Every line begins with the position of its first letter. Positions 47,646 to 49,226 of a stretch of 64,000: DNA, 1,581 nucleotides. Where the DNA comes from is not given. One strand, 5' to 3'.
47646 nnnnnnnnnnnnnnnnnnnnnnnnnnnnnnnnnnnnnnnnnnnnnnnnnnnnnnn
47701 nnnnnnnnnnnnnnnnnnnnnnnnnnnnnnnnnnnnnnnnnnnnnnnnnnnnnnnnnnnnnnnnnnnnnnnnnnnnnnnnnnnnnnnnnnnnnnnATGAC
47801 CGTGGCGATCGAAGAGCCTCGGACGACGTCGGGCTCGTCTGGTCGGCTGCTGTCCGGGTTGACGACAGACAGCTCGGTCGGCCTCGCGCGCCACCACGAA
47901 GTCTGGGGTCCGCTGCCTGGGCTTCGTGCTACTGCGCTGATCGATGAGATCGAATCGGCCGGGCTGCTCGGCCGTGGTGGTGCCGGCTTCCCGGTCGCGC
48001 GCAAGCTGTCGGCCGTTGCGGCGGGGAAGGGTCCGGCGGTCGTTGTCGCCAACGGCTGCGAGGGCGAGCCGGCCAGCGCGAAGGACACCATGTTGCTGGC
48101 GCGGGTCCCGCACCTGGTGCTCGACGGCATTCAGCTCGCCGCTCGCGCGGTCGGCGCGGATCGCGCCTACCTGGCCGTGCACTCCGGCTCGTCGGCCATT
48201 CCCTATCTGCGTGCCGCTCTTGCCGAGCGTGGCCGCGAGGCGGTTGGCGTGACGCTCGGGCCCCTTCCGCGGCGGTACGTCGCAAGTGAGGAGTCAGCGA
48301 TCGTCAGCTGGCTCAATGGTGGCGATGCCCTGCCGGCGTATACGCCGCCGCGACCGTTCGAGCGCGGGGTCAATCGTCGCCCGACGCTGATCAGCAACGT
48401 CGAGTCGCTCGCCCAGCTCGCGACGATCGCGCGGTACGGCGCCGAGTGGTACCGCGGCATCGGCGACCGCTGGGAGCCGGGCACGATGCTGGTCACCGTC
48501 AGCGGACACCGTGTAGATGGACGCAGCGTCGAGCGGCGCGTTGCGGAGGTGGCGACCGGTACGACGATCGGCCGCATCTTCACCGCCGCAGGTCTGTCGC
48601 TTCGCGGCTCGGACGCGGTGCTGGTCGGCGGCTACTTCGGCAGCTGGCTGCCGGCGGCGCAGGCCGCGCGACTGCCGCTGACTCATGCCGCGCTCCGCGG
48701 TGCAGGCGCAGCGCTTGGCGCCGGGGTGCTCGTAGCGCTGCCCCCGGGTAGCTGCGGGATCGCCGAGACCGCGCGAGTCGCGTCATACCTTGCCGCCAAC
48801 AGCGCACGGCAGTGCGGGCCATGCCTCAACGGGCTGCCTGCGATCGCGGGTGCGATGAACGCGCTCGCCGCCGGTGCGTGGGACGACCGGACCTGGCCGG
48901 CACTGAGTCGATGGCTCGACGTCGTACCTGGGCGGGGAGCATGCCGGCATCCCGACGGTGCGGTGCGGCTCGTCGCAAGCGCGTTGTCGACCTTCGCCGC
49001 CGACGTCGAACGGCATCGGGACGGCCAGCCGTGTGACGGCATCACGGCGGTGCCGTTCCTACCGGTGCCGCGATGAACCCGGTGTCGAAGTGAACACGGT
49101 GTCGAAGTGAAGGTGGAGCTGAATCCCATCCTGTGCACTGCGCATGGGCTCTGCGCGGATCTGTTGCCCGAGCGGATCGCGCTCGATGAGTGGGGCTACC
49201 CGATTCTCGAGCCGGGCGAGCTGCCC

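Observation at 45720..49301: ApbE, ferric-reductase-like heme membrane protein, NuoF-like flavoprotein and ferredoxin: a putative trans-membrane electron-transfer and flavinylation module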

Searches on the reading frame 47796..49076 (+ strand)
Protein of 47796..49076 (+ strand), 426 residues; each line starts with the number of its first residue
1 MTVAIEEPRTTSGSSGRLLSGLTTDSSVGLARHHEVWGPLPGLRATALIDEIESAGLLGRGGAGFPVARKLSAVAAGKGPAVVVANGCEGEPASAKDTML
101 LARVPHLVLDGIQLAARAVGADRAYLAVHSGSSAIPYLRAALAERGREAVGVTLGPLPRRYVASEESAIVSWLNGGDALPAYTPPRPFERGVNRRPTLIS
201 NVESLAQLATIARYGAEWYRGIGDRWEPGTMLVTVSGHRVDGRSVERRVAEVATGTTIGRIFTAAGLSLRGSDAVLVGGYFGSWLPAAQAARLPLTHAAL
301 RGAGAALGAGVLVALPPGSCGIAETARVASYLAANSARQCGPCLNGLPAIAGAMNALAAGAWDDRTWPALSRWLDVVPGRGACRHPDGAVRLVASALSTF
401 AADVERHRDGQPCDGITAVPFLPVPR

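Call 3: search_protein_families(library=pfam, proteins=[window:47796-49076:+], max_evalue=0.01)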
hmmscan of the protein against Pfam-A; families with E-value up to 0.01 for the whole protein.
window:47796-49076:+ (426 aa): 2 families
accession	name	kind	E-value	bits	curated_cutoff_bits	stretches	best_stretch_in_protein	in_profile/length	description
PF01512.22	Complex1_51K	-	3e-31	108.8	31.2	1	52-208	1-148/150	Nuo51 FMN-binding domain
PF10589.14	NADH_4Fe-4S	-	7.1e-14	51.9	23.5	1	325-407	3-85/85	NADH-ubiquinone oxidoreductase-F iron-sulfur binding region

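Call 4: search_protein_families(library=ncbifam, proteins=[window:47796-49076:+], max_evalue=0.01)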
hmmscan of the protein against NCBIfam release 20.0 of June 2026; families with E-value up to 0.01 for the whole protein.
window:47796-49076:+ (426 aa): 6 families
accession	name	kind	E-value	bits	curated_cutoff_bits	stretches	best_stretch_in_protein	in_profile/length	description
TIGR01959.1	nuoF_fam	equivalog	4.5e-53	180.1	558.65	1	44-406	34-408/410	NADH-quinone oxidoreductase subunit NuoF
NF010120.0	PRK13596.1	equivalog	2.9e-41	141.4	389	1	47-408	42-417/433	NADH-quinone oxidoreductase subunit NuoF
NF008436.0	PRK11278.1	equivalog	1.2e-34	120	749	1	42-405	45-423/448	NADH-quinone oxidoreductase subunit NuoF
NF003454.1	PRK05035.1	equivalog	1.1e-15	57.2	345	1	43-288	121-341/556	electron transport complex subunit RsxC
TIGR01945.1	rnfC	subfamily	2.4e-15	56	245.95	1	44-280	120-329/435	RnfABCDGE type electron transport complex subunit C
TIGR04481.1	PR_assoc_PrdC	equivalog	5.9e-15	55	490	1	46-175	74-197/425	proline reductase-associated electron transfer protein PrdC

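Call 9: find_homologous_proteins(query=window:47796-49073:+, max_evalue=1e-10)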
Query window:47796-49073:+ (426 aa): 7871 proteins with E <= 1e-10 among 8000 candidates; the best 120 are listed.
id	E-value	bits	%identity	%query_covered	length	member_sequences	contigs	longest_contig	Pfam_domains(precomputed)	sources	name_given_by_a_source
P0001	1.2e-273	925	100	100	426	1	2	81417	PF10589.15,PF01512.23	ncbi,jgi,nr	ncbi:MAG TPA: NADH-ubiquinone oxidoreductase-F iron-sulfur binding region domain-containing protein 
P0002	3.4e-217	739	82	100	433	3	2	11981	PF10589.15,PF01512.23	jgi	jgi:NADH:ubiquinone oxidoreductase subunit F (NADH-binding)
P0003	2.2e-214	730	80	100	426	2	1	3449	PF10589.15,PF01512.23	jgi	jgi:NADH:ubiquinone oxidoreductase subunit F (NADH-binding)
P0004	1.9e-213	727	80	100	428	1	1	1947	PF10589.15,PF01512.23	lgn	-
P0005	7.4e-210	715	80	100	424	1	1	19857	PF10589.15,PF01512.23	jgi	jgi:NADH:ubiquinone oxidoreductase subunit F (NADH-binding)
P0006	6.8e-208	709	78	99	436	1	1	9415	PF10589.15,PF01512.23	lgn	-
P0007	7.6e-207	705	79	99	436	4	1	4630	PF10589.15,PF01512.23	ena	-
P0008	8.7e-200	682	77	100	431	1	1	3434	PF10589.15,PF01512.23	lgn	-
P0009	2.6e-198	677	76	100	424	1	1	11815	PF10589.15,PF01512.23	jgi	jgi:NADH:ubiquinone oxidoreductase subunit F (NADH-binding)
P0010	6.2e-194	663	74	100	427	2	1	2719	PF10589.15,PF01512.23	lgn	-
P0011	2.5e-191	654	74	100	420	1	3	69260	PF10589.15,PF01512.23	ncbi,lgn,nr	ncbi:MAG TPA: NADH-ubiquinone oxidoreductase-F iron-sulfur binding region domain-containing protein 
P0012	3.2e-191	654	75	96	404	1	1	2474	PF10589.15,PF01512.23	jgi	jgi:NADH:ubiquinone oxidoreductase subunit F (NADH-binding)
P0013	3.4e-191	654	72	99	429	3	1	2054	PF10589.15,PF01512.23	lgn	-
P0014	1.6e-189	648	77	93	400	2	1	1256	PF10589.15,PF01512.23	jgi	jgi:NADH:ubiquinone oxidoreductase subunit F (NADH-binding)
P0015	3.9e-189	647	71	100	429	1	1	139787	PF10589.15,PF01512.23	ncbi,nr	ncbi:MAG TPA: NADH-ubiquinone oxidoreductase-F iron-sulfur binding region domain-containing protein 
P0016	4.8e-189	647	73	98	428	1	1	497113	PF10589.15,PF01512.23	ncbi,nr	ncbi:MAG TPA: NADH-ubiquinone oxidoreductase-F iron-sulfur binding region domain-containing protein 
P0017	9.7e-189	646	72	100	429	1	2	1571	PF10589.15,PF01512.23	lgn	-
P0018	5.5e-188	643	72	98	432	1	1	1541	PF10589.15,PF01512.23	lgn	-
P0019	1.8e-187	641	72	98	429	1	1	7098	PF10589.15,PF01512.23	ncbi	ncbi:MAG: NADH-ubiquinone oxidoreductase-F iron-sulfur binding region domain-containing protein [Myc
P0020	4.8e-187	640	73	98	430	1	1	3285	PF10589.15,PF01512.23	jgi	jgi:NADH:ubiquinone oxidoreductase subunit F (NADH-binding)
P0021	2.1e-184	631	71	98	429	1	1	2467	PF10589.15,PF01512.23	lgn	-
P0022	3.6e-160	551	65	96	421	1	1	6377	PF10589.15,PF01512.23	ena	-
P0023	7.0e-160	551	65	96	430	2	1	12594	PF10589.15,PF01512.23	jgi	jgi:NADH:ubiquinone oxidoreductase subunit F (NADH-binding)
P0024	2.3e-159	549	64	96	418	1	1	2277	PF10589.15,PF01512.23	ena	-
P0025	2.7e-159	549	64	98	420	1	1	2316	PF10589.15,PF01512.23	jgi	jgi:NADH:ubiquinone oxidoreductase subunit F (NADH-binding)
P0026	1.5e-158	546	64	96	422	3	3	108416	PF10589.15,PF01512.23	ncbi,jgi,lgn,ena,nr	ncbi:MAG TPA: NADH-ubiquinone oxidoreductase-F iron-sulfur binding region domain-containing protein 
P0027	2.1e-158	546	63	96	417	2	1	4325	PF10589.15,PF01512.23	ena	-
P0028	2.2e-158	546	63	98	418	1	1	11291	PF10589.15,PF01512.23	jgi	jgi:NADH:ubiquinone oxidoreductase subunit F (NADH-binding)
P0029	2.5e-158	545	64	98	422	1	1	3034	PF10589.15,PF01512.23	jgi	-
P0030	6.8e-158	544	63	97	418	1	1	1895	PF10589.15,PF01512.23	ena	-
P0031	1.1e-156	540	64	96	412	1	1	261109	PF10589.15,PF01512.23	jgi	jgi:NADH:ubiquinone oxidoreductase subunit F (NADH-binding)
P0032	2.6e-156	539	63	96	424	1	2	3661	PF10589.15,PF01512.23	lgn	-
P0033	1.3e-155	536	63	96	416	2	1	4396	PF10589.15,PF01512.23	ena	-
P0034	1.5e-155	536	64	96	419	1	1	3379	PF10589.15,PF01512.23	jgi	jgi:NADH:ubiquinone oxidoreductase subunit F (NADH-binding)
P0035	1.6e-155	536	64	96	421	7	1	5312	PF10589.15,PF01512.23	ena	-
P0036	7.2e-155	534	65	90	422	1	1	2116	PF10589.15,PF01512.23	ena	-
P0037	1.1e-154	533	63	96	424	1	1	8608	PF10589.15,PF01512.23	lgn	-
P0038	1.2e-154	533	63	96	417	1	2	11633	PF10589.15,PF01512.23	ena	-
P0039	2.2e-154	532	62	95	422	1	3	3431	PF10589.15,PF01512.23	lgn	-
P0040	2.6e-154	532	62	96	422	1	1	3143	PF10589.15,PF01512.23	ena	-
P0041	3.2e-154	532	64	94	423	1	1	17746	PF10589.15,PF01512.23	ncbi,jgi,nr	ncbi:MAG: hypothetical protein QOC82_3138 [Frankiaceae bacterium]|jgi:NADH:ubiquinone oxidoreductase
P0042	3.9e-154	532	63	96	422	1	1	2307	PF10589.15,PF01512.23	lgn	-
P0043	4.0e-154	532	62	98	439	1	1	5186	PF10589.15,PF01512.23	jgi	jgi:NADH:ubiquinone oxidoreductase subunit F (NADH-binding)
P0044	6.3e-154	531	62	98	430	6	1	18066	PF10589.15,PF01512.23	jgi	jgi:NADH:ubiquinone oxidoreductase subunit F (NADH-binding)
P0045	1.7e-153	529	61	99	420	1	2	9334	PF10589.15,PF01512.23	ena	-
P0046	5.0e-153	528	63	95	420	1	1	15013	PF10589.15,PF01512.23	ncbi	ncbi:MAG: NADH-ubiquinone oxidoreductase-F iron-sulfur binding region domain-containing protein [Myc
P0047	7.0e-153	527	64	96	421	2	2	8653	PF10589.15,PF01512.23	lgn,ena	-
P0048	1.7e-152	526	63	94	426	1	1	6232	PF10589.15,PF01512.23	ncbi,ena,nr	ncbi:MAG: hypothetical protein JO079_11645 [Frankiaceae bacterium]|nr:hypothetical protein [Frankiac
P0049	1.7e-152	526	62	98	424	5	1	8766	PF10589.15,PF01512.23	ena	-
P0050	1.8e-152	526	62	100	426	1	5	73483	PF10589.15,PF01512.23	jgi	jgi:NADH:ubiquinone oxidoreductase subunit F (NADH-binding)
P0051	7.4e-152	524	63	96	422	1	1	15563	PF10589.15,PF01512.23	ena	-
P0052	9.1e-152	524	63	98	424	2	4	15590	PF10589.15,PF01512.23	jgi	jgi:NADH:ubiquinone oxidoreductase subunit F (NADH-binding)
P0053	1.7e-151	523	62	96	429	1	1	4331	PF10589.15,PF01512.23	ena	-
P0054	2.0e-151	523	64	96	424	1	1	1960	PF10589.15,PF01512.23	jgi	jgi:NADH:ubiquinone oxidoreductase subunit F (NADH-binding)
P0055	2.1e-151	523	62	96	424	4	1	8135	PF10589.15,PF01512.23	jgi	-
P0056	3.7e-151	522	61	98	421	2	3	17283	PF10589.15,PF01512.23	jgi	jgi:NADH:ubiquinone oxidoreductase subunit F (NADH-binding)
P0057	4.5e-151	521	63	97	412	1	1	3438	PF10589.15,PF01512.23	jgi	jgi:NADH:ubiquinone oxidoreductase subunit F (NADH-binding)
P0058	4.7e-151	521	62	96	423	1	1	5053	PF10589.15,PF01512.23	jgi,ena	-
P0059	4.9e-151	521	62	100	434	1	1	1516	PF10589.15,PF01512.23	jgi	jgi:NADH:ubiquinone oxidoreductase subunit F (NADH-binding)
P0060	1.0e-150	520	61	98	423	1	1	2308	PF10589.15,PF01512.23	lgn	-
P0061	3.2e-150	519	61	100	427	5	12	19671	PF10589.15,PF01512.23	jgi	jgi:NADH:ubiquinone oxidoreductase subunit F (NADH-binding)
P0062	3.7e-150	519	62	94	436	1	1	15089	PF10589.15,PF01512.23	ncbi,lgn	-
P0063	6.6e-150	518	63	96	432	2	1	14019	PF10589.15,PF01512.23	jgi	jgi:NADH:ubiquinone oxidoreductase subunit F (NADH-binding)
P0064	8.2e-150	517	63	92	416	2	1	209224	PF10589.15,PF01512.23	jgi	jgi:NADH:ubiquinone oxidoreductase subunit F (NADH-binding)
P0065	1.2e-149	517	61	96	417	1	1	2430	PF10589.15,PF01512.23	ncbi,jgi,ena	jgi:NADH:ubiquinone oxidoreductase subunit F (NADH-binding)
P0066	2.9e-149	516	63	96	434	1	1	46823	PF10589.15,PF01512.23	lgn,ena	-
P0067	9.4e-149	514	63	94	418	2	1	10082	PF10589.15,PF01512.23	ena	-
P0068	1.1e-148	514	61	96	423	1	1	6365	PF10589.15,PF01512.23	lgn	-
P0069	1.6e-148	513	64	89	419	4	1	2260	PF10589.15,PF01512.23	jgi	jgi:NADH:ubiquinone oxidoreductase subunit F (NADH-binding)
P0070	2.4e-148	513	65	88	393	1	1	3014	PF10589.15,PF01512.23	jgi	jgi:NADH:ubiquinone oxidoreductase subunit F (NADH-binding)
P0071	5.3e-148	511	61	97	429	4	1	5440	PF10589.15,PF01512.23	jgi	jgi:NADH:ubiquinone oxidoreductase subunit F (NADH-binding)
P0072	6.5e-148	511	62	94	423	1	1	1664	PF10589.15,PF01512.23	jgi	jgi:NADH:ubiquinone oxidoreductase subunit F (NADH-binding)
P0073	9.2e-148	511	62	96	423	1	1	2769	PF10589.15,PF01512.23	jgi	jgi:NADH:ubiquinone oxidoreductase subunit F (NADH-binding)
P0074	1.0e-147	510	60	100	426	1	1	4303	PF10589.15,PF01512.23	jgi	jgi:NADH:ubiquinone oxidoreductase subunit F (NADH-binding)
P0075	1.6e-147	510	60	96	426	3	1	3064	PF10589.15,PF01512.23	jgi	jgi:NADH:ubiquinone oxidoreductase subunit F (NADH-binding)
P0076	2.2e-147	509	60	100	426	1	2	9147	PF10589.15,PF01512.23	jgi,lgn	jgi:NADH:ubiquinone oxidoreductase subunit F (NADH-binding)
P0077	3.2e-147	509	62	96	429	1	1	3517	PF10589.15,PF01512.23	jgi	jgi:NADH:ubiquinone oxidoreductase subunit F (NADH-binding)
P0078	7.9e-147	508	62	93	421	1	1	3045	PF10589.15,PF01512.23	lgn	-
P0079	8.4e-147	507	61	96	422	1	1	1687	PF10589.15,PF01512.23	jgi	-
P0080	9.3e-147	507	62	98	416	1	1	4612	PF10589.15,PF01512.23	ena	-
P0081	1.0e-146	507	57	97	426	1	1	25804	PF10589.15,PF01512.23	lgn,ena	-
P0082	1.1e-146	507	61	95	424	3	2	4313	PF10589.15,PF01512.23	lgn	-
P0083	2.8e-146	506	61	93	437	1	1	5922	PF10589.15,PF01512.23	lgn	-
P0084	2.8e-146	506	64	89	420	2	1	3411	PF10589.15,PF01512.23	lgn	-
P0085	7.9e-146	504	60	97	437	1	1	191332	PF10589.15,PF01512.23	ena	-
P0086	2.6e-145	503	60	98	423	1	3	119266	PF10589.15,PF01512.23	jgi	jgi:NADH:ubiquinone oxidoreductase subunit F (NADH-binding)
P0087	2.6e-145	502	61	96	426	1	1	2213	PF10589.15,PF01512.23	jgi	jgi:NADH:ubiquinone oxidoreductase subunit F (NADH-binding)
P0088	1.6e-144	500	60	93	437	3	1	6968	PF10589.15,PF01512.23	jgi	jgi:NADH:ubiquinone oxidoreductase subunit F (NADH-binding)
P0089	2.4e-144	499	60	98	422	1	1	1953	PF10589.15,PF01512.23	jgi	jgi:NADH:ubiquinone oxidoreductase subunit F (NADH-binding)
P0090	4.7e-144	498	59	99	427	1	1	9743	PF10589.15,PF01512.23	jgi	jgi:NADH:ubiquinone oxidoreductase subunit F (NADH-binding)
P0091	5.0e-144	498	60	93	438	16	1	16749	PF10589.15,PF01512.23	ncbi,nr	ncbi:MAG: hypothetical protein QOJ83_2517 [Frankiales bacterium]|nr:hypothetical protein [Frankiales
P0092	1.6e-143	497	62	96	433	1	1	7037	PF10531.16,PF10589.15,PF01512.23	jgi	jgi:NADH:ubiquinone oxidoreductase subunit F (NADH-binding)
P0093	1.7e-143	497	61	96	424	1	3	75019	PF10589.15,PF01512.23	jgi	jgi:NADH:ubiquinone oxidoreductase subunit F (NADH-binding)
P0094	1.8e-143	496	62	93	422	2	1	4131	PF10589.15,PF01512.23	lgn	-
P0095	1.9e-143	496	60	93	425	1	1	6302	PF10589.15,PF01512.23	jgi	jgi:NADH:ubiquinone oxidoreductase subunit F (NADH-binding)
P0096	1.2e-142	494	60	96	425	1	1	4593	PF10589.15,PF01512.23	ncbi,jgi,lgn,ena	ncbi:MAG TPA: NADH-ubiquinone oxidoreductase-F iron-sulfur binding region domain-containing protein 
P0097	1.9e-142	493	60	95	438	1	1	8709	PF10589.15,PF01512.23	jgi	jgi:NADH:ubiquinone oxidoreductase subunit F (NADH-binding)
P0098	5.7e-142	492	60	96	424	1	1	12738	PF10589.15,PF01512.23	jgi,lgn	jgi:NADH:ubiquinone oxidoreductase subunit F (NADH-binding)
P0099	9.1e-142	491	59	100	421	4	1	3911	PF10589.15,PF01512.23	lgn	-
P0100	9.8e-142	491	59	96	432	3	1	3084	PF10589.15,PF01512.23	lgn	-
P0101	1.1e-141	491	61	93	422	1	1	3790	PF10589.15,PF01512.23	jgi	jgi:NADH:ubiquinone oxidoreductase subunit F (NADH-binding)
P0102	1.4e-141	490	61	95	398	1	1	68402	PF10589.15,PF01512.23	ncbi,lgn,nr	ncbi:MAG: hypothetical protein JWM02_2256 [Frankiales bacterium]|nr:hypothetical protein [Frankiales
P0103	1.6e-141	490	60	94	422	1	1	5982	PF10589.15,PF01512.23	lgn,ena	-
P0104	2.5e-141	489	59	98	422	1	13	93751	PF10589.15,PF01512.23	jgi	jgi:NADH:ubiquinone oxidoreductase subunit F (NADH-binding)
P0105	4.1e-141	489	61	93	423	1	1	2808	PF10589.15,PF01512.23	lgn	-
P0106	1.5e-140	487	59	96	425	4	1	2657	PF10589.15,PF01512.23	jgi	jgi:NADH:ubiquinone oxidoreductase subunit F (NADH-binding)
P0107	1.7e-140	487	58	100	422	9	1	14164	PF10589.15,PF01512.23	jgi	jgi:NADH:ubiquinone oxidoreductase subunit F (NADH-binding)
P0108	1.9e-140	487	63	89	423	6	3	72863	PF10589.15,PF01512.23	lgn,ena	-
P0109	2.0e-140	486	60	92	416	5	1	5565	PF10589.15,PF01512.23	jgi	jgi:NADH:ubiquinone oxidoreductase subunit F (NADH-binding)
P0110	2.6e-140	486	61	97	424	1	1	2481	PF10589.15,PF01512.23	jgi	jgi:NADH:ubiquinone oxidoreductase subunit F (NADH-binding)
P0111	5.1e-140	485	59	96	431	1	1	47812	PF10531.16,PF10589.15,PF01512.23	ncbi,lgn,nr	ncbi:MAG TPA: NADH-ubiquinone oxidoreductase-F iron-sulfur binding region domain-containing protein 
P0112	5.5e-140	485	61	95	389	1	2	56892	PF10589.15,PF01512.23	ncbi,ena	-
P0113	5.8e-140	485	61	93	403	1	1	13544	PF10589.15,PF01512.23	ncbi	-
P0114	1.2e-139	484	60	90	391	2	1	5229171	PF10589.15,PF01512.23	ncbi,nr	ncbi:NADH-ubiquinone oxidoreductase-F iron-sulfur binding region domain-containing protein [Acidothe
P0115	2.2e-139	483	61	93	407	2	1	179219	PF10589.15,PF01512.23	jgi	jgi:NADH:ubiquinone oxidoreductase subunit F (NADH-binding)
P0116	3.0e-139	483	58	93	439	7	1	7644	PF10589.15,PF01512.23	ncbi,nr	ncbi:MAG: hypothetical protein QOF39_3157 [Frankiales bacterium]|nr:hypothetical protein [Frankiales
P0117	3.0e-139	483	60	96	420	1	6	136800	PF10589.15,PF01512.23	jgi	jgi:NADH:ubiquinone oxidoreductase subunit F (NADH-binding)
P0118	3.3e-139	482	58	100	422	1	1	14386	PF10589.15,PF01512.23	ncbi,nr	ncbi:MAG: hypothetical protein JWO88_104 [Frankiales bacterium]|nr:hypothetical protein [Frankiales 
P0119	3.4e-139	482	58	95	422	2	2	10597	PF10589.15,PF01512.23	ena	-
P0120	3.6e-139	482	62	89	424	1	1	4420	PF10589.15,PF01512.23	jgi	jgi:NADH:ubiquinone oxidoreductase subunit F (NADH-binding)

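Call 10: find_encoding_contigs(protein=P0114, flank=7000, max_places=2)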
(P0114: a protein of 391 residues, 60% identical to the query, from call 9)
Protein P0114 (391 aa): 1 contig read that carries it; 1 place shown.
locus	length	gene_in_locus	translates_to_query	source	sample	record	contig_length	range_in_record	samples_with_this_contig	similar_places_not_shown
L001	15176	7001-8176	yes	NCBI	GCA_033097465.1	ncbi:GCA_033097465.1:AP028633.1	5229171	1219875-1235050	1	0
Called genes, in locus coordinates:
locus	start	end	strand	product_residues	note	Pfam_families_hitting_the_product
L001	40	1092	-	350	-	PF01118:Semialdhyde_dh, PF02774:Semialdhyde_dhC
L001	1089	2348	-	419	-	PF00696:AA_kinase, PF01842:ACT, PF22468:ACT_9, PF13840:ACT_7, PF01842:ACT (weak), PF22468:ACT_9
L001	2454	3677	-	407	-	PF06779:MFS_4, PF07690:MFS_1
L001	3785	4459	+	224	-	PF00072:Response_reg, PF00486:Trans_reg_C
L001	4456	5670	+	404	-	PF00512:HisKA, PF02518:HATPase_c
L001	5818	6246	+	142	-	-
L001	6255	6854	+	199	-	-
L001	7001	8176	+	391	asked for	PF01512:Complex1_51K, PF10589:NADH_4Fe-4S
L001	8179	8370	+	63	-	PF13459:Fer4_15, PF13370:Fer4_13 (faint)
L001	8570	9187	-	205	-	-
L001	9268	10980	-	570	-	PF00920:ILVD_EDD_N, PF24877:ILV_EDD_C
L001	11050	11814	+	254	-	PF09339:HTH_IclR, PF01614:IclR_C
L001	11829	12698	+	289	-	PF01557:FAA_hydrolase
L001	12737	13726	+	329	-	PF08240:ADH_N, PF16912:Glu_dehyd_C, PF13241:NAD_binding_7 (faint), PF00107:ADH_zinc_N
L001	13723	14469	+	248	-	PF00106:adh_short, PF08659:KR, PF01370:Epimerase, PF13561:adh_short_C2, PF23441:SDR (weak)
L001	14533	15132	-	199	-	PF21176:RecR_HhH, PF02132:RecR_ZnF, PF01751:Toprim, PF13662:Toprim_4, PF21175:RecR_C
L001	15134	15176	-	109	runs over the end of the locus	PF02575:YbaB_DNA_bd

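Call 11: find_encoding_contigs(protein=P0016, flank=7000, max_places=2)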
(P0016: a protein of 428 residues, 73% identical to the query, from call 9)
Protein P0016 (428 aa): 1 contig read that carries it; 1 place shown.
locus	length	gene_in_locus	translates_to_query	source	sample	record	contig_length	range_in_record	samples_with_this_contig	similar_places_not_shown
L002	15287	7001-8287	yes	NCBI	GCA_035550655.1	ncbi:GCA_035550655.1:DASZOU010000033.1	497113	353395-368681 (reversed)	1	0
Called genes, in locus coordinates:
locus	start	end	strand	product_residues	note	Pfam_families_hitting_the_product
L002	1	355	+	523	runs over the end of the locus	PF00015:MCPsignal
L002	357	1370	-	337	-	-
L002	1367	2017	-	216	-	PF07638:Sigma70_ECF, PF04542:Sigma70_r2, PF08281:Sigma70_r4_2, PF04545:Sigma70_r4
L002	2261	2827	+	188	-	-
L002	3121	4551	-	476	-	PF22691:Thiolase_C_1 (weak)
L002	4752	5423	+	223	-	-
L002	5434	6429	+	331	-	PF02424:ApbE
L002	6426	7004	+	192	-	PF01794:Ferric_reduct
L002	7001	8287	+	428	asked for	PF01512:Complex1_51K, PF10589:NADH_4Fe-4S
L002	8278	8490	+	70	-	PF13459:Fer4_15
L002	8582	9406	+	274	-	PF01828:Peptidase_A4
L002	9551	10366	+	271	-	PF01828:Peptidase_A4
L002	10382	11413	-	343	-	PF00378:ECH_1, PF16113:ECH_2, PF00378:ECH_1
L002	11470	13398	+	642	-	PF22614:Slo-like_RCK (weak), PF06241:Castor_Poll_mid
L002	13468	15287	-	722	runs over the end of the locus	PF13231:PMT_2, PF24878:YkcB_C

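Call 12: find_encoding_contigs(protein=P0031, flank=7000, max_places=2)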
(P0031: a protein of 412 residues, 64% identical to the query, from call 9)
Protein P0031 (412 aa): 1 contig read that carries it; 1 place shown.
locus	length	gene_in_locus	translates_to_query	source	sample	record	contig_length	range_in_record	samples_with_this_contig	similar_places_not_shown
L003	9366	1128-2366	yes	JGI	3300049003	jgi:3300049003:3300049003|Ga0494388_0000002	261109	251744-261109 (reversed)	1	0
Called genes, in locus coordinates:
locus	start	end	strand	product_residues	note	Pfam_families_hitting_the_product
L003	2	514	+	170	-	?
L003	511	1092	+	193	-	PF01794:Ferric_reduct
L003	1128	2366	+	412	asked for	PF01512:Complex1_51K, PF10589:NADH_4Fe-4S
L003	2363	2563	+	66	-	PF13459:Fer4_15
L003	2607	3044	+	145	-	-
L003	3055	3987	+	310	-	-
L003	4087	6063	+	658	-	PF16177:ACAS_N, PF00501:AMP-binding, PF13193:AMP-binding_C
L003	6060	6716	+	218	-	PF13578:Methyltransf_24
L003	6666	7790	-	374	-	-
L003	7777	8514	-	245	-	PF01209:Ubie_methyltran, PF02353:CMAS (weak), PF13489:Methyltransf_23, PF13847:Methyltransf_31, PF08241:Methyltransf_11, PF08242:Methyltransf_12, PF13649:Methyltransf_25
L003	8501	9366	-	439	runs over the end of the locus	PF13439:Glyco_transf_4, PF13579:Glyco_trans_4_4, PF20706:GT4-conflict, PF00534:Glycos_transf_1, PF13692:Glyco_trans_1_4, PF13524:Glyco_trans_1_2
